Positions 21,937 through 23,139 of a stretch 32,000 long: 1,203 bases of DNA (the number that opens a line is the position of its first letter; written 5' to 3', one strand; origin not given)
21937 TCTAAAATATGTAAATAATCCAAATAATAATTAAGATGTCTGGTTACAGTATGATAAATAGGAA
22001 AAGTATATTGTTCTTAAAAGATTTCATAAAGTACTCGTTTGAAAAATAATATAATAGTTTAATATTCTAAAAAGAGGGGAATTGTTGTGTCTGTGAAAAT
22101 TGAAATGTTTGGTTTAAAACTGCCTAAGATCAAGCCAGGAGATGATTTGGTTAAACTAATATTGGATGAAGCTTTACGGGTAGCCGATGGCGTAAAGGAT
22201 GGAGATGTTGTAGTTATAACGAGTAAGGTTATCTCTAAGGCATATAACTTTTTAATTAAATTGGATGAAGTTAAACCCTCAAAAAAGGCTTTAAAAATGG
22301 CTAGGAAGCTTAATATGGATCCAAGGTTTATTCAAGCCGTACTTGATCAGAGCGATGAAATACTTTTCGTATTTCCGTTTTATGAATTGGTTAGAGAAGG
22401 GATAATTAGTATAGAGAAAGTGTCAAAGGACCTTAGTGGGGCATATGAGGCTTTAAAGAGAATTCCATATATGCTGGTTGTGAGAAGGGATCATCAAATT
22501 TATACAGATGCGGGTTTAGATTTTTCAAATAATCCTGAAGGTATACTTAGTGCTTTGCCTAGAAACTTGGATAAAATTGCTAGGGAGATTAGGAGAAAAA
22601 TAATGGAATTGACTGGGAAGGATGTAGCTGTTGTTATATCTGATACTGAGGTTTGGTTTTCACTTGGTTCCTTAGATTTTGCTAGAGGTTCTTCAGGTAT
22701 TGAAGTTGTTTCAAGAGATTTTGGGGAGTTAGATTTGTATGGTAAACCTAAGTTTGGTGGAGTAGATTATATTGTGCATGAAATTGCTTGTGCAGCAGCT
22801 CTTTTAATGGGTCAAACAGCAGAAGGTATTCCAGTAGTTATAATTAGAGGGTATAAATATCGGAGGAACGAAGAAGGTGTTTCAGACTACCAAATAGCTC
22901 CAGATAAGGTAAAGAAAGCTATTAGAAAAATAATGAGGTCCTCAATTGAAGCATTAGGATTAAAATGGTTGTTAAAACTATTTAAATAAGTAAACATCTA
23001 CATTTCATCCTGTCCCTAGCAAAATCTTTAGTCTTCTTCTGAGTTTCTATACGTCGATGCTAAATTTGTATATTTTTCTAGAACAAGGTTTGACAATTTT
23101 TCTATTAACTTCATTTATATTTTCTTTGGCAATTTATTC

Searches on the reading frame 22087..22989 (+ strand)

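Call 11: search_protein_families(library=pfam, proteins=[window:22087-22989:+], max_evalue=0.01)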
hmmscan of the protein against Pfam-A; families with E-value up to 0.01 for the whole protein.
window:22087-22989:+ (300 aa): 1 family
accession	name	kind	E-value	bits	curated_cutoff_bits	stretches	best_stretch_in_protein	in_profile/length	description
PF01996.21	F420_ligase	-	2.2e-56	191.2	25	1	9-255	1-218/218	F420-0:Gamma-glutamyl ligase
